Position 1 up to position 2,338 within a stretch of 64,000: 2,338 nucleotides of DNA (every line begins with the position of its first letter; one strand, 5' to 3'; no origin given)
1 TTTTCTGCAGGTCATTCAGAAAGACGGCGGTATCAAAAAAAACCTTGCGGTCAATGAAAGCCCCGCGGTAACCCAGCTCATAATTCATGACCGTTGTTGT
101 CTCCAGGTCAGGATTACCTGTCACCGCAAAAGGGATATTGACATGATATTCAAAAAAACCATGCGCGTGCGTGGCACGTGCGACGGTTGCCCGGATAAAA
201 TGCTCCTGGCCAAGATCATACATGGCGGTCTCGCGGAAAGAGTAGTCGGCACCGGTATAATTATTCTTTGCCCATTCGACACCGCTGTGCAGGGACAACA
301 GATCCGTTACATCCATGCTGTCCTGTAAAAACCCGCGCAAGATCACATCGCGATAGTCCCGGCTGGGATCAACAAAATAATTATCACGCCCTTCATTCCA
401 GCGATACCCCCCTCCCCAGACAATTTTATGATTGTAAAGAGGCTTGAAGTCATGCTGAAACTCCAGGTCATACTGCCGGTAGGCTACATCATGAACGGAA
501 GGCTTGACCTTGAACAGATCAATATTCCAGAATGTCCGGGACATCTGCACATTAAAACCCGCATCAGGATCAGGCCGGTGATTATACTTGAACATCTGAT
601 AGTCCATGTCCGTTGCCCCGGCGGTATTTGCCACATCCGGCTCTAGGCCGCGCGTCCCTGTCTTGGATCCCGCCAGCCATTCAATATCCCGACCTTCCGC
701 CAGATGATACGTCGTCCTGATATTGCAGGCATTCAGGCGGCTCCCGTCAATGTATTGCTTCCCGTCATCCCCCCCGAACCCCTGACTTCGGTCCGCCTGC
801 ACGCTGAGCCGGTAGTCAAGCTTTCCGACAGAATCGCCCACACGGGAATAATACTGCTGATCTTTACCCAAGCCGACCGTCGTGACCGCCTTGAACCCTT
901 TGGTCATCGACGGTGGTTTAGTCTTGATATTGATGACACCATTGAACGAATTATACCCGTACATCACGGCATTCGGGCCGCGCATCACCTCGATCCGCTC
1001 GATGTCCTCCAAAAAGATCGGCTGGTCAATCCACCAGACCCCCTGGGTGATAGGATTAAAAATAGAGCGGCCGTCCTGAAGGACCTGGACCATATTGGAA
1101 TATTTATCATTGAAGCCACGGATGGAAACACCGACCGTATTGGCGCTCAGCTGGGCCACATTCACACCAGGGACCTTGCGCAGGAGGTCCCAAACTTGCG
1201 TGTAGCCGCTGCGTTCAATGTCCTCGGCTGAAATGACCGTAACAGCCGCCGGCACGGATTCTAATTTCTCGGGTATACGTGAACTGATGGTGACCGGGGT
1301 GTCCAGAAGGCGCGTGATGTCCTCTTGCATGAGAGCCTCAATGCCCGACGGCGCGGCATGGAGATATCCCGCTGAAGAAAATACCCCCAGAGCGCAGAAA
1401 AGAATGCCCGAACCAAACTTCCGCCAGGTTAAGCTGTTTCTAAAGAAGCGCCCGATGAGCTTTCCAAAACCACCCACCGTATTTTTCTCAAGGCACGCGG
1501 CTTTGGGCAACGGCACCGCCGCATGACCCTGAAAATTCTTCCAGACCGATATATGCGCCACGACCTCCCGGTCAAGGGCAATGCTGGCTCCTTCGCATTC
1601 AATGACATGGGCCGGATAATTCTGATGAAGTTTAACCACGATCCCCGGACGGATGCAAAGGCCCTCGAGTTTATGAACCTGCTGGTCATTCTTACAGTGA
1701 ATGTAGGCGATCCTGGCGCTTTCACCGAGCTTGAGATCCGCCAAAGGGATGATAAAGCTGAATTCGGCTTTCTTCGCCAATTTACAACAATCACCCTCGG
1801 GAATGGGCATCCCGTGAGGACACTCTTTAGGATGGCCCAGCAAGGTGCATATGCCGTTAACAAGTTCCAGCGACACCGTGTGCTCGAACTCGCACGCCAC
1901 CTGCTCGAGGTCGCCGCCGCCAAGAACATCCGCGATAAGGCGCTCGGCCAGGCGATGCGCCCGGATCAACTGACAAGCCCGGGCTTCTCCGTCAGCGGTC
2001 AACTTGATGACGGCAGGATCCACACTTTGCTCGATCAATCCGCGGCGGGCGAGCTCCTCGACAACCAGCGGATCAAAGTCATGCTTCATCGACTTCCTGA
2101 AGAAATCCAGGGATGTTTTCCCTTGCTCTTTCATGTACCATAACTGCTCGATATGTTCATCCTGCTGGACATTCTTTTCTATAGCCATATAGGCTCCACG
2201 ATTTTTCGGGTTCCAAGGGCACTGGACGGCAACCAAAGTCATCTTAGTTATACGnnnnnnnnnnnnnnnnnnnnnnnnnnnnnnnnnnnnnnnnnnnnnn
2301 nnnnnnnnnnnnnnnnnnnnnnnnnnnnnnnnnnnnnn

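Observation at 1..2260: DtxR-family regulator ORF has no stop codon and is in frame with the downstream TonB-dependent receptor (absent from the ORF track)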

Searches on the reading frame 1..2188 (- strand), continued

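Call 9: find_encoding_contigs(protein=P0002, flank=6000, max_places=10)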
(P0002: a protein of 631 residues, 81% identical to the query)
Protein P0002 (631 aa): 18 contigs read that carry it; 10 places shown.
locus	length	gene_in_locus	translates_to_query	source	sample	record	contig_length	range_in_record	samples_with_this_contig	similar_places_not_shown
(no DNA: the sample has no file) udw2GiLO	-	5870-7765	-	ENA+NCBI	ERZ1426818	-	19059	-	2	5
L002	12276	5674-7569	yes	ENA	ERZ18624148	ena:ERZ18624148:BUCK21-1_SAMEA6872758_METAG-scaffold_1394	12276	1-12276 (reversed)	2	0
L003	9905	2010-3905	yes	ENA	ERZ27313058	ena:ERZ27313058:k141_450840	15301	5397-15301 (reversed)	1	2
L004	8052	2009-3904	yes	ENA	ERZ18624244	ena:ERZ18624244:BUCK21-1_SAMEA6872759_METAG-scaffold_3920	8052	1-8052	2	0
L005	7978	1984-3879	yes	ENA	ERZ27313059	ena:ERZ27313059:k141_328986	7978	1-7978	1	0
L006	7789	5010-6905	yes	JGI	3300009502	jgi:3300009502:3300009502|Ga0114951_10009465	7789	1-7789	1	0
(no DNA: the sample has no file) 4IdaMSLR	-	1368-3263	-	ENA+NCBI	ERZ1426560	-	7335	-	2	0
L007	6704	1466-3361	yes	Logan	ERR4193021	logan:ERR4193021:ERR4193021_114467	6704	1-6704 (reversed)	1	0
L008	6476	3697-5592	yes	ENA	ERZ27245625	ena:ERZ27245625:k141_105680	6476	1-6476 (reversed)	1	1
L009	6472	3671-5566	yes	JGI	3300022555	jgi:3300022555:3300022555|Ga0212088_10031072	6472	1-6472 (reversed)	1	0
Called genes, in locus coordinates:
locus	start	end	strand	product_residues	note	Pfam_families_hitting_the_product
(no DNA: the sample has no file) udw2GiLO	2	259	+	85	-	?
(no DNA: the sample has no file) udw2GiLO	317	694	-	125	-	-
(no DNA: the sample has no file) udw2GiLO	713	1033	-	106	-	-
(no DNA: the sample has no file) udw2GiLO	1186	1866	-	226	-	PF13365:Trypsin_2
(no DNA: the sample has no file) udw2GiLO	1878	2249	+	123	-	-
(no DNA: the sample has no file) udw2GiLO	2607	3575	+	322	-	PF02661:Fic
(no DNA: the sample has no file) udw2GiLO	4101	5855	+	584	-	PF09835:DUF2062, PF05359:DUF748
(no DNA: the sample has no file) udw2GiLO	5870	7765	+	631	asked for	PF07715:Plug, PF14905:OMP_b-brl_3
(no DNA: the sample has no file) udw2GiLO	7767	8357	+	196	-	-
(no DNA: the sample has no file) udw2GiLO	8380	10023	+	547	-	PF00672:HAMP, PF02518:HATPase_c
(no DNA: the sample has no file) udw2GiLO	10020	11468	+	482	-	PF13231:PMT_2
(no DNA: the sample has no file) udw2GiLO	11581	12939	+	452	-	-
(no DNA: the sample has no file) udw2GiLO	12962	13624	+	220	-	-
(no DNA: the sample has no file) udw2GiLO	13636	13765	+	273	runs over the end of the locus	-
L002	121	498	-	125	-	-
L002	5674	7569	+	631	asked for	PF07715:Plug, PF14905:OMP_b-brl_3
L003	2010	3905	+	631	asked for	PF07715:Plug, PF14905:OMP_b-brl_3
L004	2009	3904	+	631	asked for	PF07715:Plug, PF14905:OMP_b-brl_3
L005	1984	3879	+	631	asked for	PF07715:Plug, PF14905:OMP_b-brl_3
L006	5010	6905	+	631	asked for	PF07715:Plug, PF14905:OMP_b-brl_3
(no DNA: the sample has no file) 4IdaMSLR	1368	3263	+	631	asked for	PF07715:Plug, PF14905:OMP_b-brl_3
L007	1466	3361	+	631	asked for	PF07715:Plug, PF14905:OMP_b-brl_3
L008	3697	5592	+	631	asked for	PF07715:Plug, PF14905:OMP_b-brl_3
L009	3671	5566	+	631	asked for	PF07715:Plug, PF14905:OMP_b-brl_3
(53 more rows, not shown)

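Call 18: find_related_loci(query=P0001, collection=genome_contigs, flank=6000)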
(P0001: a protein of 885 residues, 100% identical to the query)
Query P0001 (885 aa) in genome_contigs; peptide patterns used: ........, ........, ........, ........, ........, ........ (x = any residue, [..] = any of these).
8 stretches matched a pattern, but none encodes a relative of the query by tblastn (E <= 1e-3).
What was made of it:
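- Tried and rejected: Genome scan with P0001 as a single query: no relatives found (call 18).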

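Call 20: list_cluster_members(proteins=[P0001, P0147, P0002])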
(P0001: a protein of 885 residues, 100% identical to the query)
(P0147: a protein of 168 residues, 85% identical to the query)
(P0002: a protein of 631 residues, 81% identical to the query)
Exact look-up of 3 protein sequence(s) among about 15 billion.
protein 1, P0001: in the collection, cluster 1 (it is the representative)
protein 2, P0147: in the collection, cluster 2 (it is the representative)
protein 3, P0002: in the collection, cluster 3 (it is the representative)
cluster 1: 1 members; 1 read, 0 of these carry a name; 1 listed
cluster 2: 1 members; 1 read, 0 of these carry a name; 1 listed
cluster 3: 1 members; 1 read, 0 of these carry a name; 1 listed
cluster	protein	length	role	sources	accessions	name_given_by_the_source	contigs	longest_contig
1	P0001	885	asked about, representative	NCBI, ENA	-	-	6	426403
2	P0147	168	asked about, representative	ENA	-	-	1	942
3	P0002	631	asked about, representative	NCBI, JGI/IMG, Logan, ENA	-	-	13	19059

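Call 30: search_protein_families(library=ncbifam, proteins=[P0001, L001:8660-9250:+, L001:9247-10770:+, P0002], max_evalue=0.00001)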
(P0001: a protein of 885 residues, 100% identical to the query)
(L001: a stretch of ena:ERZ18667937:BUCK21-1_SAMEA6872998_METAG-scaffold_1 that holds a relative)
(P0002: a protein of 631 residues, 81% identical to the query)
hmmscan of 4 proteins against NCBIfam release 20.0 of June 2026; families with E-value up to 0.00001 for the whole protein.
P0001 (885 aa): 29 families (the best 25 are shown)
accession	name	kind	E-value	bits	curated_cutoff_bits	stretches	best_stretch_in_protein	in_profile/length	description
NF053590.1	TonB_dep_TOL0244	equivalog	5.6e-79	266.3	645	1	290-884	6-603/604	TOL_0244 family TonB-dependent receptor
TIGR01783.1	TonB-siderophor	subfamily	4.5e-29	101.6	223.5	1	312-469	2-156/649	TonB-dependent siderophore receptor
TIGR01779.1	TonB-B12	equivalog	5.1e-25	88.1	599.7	1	287-882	21-611/614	TonB-dependent vitamin B12 receptor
NF010010.0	PRK13483.1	equivalog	8.5e-23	80.2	927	1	283-424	21-163/660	ligand-gated channel protein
NF010038.0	PRK13513.1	equivalog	5.4e-20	71.5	942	1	288-670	28-417/659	ligand-gated channel protein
NF007478.2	PRK10064.1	equivalog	1.3e-19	70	745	1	296-425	31-159/663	catecholate siderophore receptor CirA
NF010011.0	PRK13484.1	equivalog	2.7e-19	68.9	1197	1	296-462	31-193/682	IreA family TonB-dependent siderophore receptor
TIGR01785.1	TonB-hemin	subfamily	4e-19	68.5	316.85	1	297-426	3-131/677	TonB-dependent heme/hemoglobin receptor family protein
TIGR01786.1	TonB-hemlactrns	subfamily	6.9e-19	67.6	323.75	1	298-425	3-135/719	TonB-dependent hemoglobin/transferrin/lactoferrin family receptor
NF010012.0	PRK13486.1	equivalog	2.1e-18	66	924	1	300-446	30-176/696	TonB-dependent receptor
NF007926.1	PRK10641.1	equivalog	7.5e-18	64.4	836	1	296-456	28-184/617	TonB-dependent vitamin B12 receptor BtuB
NF047407.1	TransRegMntRTherm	equivalog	6e-17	62.1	350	1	44-203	54-211/227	manganese-dependent transcriptional regulator MntR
NF053665.1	TransRegDtxRActin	equivalog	1.2e-16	60.9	290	1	45-217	47-232/233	iron-dependent transcriptional repressor DtxR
NF050067.1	TonBEntbctnRecCfrA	equivalog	3.7e-14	52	1200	1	288-436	20-170/698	TonB-dependent ferric enterobactin receptor CfrA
NF010051.0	PRK13528.1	subfamily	4.7e-13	48.3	583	1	307-428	45-176/727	FepA family TonB-dependent siderophore receptor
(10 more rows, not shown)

L001:8660-9250:+ (196 aa): 0 families

L001:9247-10770:+ (507 aa): 81 families (the best 25 are shown)
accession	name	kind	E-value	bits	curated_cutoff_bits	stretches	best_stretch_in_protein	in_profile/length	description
NF038348.1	T2SS_HK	subfamily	4.2e-82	276.4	450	1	233-503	310-572/574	histidine kinase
NF052574.1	HisKinEspCMyxo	equivalog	7.1e-62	209.7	1200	2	321-503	450-636/785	serine histidine kinase EspC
NF008468.0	PRK11360.1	equivalog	7.3e-60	203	646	2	336-504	439-608/616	two-component system sensor histidine kinase AtoS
NF052573.1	HisKinEspAMyxo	equivalog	4.4e-53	180.4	1400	2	324-502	425-609/755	serine histidine kinase EspA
NF007688.0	PRK10364.1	equivalog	3.6e-47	161.2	479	2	338-504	286-451/460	two-component system sensor histidine kinase ZraS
NF033092.0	HK_WalK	equivalog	1.2e-40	139.7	725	2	392-504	478-594/594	cell wall metabolism sensor histidine kinase WalK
NF010411.0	PRK13837.1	equivalog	1.1e-36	126.3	647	2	383-504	540-675/828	two-component system VirA-like sensor kinase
NF046020.1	HisKinCckABruc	equivalog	6.3e-35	120.3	1000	1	385-503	572-706/868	cell cycle histidine kinase CckA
NF046026.1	HisKinCckACaul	equivalog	6.1e-33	113.8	1000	1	335-504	345-532/678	cell cycle histidine kinase CckA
NF046044.1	PnpS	equivalog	1.9e-31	109.5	400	1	339-503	218-390/390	two-component system histidine kinase PnpS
NF047497.1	HK_LIC_12097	equivalog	2.8e-30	105.3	500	1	335-504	195-366/367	LIC_12097 family sensor histidine kinase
NF010076.0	PRK13557.1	subfamily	3.4e-30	105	631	1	332-503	207-393/540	histidine kinase famiy protein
NF012163.2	BaeS_SmeS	equivalog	4.2e-30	105.1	500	2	317-496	264-450/457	sensor histidine kinase efflux regulator BaeS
NF007837.0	PRK10549.1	equivalog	6.4e-29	101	603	2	335-504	281-458/466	envelope stress sensor histidine kinase BaeS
NF040691.1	MtrAB_MtrB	equivalog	1.1e-28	100.6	450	2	385-503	369-491/507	MtrAB system histidine kinase MtrB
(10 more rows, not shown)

P0002 (631 aa): 26 families (the best 25 are shown)
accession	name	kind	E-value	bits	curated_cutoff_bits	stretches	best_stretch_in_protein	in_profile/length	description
NF053590.1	TonB_dep_TOL0244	equivalog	1.6e-83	281.3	645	1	37-630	7-603/604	TOL_0244 family TonB-dependent receptor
TIGR01783.1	TonB-siderophor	subfamily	1.9e-30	106.1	223.5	1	58-224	2-165/649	TonB-dependent siderophore receptor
TIGR01779.1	TonB-B12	equivalog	3.1e-27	95.4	599.7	1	26-627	14-610/614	TonB-dependent vitamin B12 receptor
NF010010.0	PRK13483.1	equivalog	5.1e-23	80.9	927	1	35-170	27-163/660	ligand-gated channel protein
NF010038.0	PRK13513.1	equivalog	3.2e-22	78.8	942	1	35-171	29-166/659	ligand-gated channel protein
TIGR01786.1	TonB-hemlactrns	subfamily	2.3e-21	75.8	323.75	1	44-171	3-135/719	TonB-dependent hemoglobin/transferrin/lactoferrin family receptor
NF007478.2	PRK10064.1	equivalog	4.2e-20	71.5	745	1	43-171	32-159/663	catecholate siderophore receptor CirA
NF010011.0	PRK13484.1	equivalog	6.2e-20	71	1197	1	46-200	35-186/682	IreA family TonB-dependent siderophore receptor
TIGR01785.1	TonB-hemin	subfamily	3.5e-19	68.7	316.85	1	45-172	5-131/677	TonB-dependent heme/hemoglobin receptor family protein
NF010012.0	PRK13486.1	equivalog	3.7e-18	65.3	924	1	49-181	33-168/696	TonB-dependent receptor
NF007926.1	PRK10641.1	equivalog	6.3e-17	61.3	836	1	42-199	28-181/617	TonB-dependent vitamin B12 receptor BtuB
NF050067.1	TonBEntbctnRecCfrA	equivalog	8.3e-17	60.7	1200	1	31-177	17-165/698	TonB-dependent ferric enterobactin receptor CfrA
NF049947.1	TonB_dep_PCPU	exception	7.2e-15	54.2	800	1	57-220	49-219/685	TonB-dependent receptor, PCPU motif-type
NF010048.1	PRK13524.1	subfamily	1.6e-14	53.4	493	1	59-176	54-182/744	FepA family TonB-dependent siderophore receptor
NF010051.0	PRK13528.1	subfamily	6.9e-14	51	583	1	46-175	38-177/727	FepA family TonB-dependent siderophore receptor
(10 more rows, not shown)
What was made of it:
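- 1..808 (-): Receptor beta-barrel (aa 461 onward, cut by the window edge). In L001/P0001 it continues to the terminal ...LTLKVEF. NF053590 aligned over profile positions 6-603 of 604 in the full protein (call 30).
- On DtxR/IdeR family regulator: NF053665 scores 60.9 bits against 290, and NF047407 scores 62.1 against 350 (call 30).
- On TOL_0244-family receptor (NF053590): 266.3 bits against 645 for P0001, and 281.3 for P0002 (call 30).
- Closest known: DtxR/IdeR-family metal-dependent repressors with a C-terminal SH3-like. Different: It scores far below the NCBIfam DtxR and MntR equivalog cut-offs (call 30).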
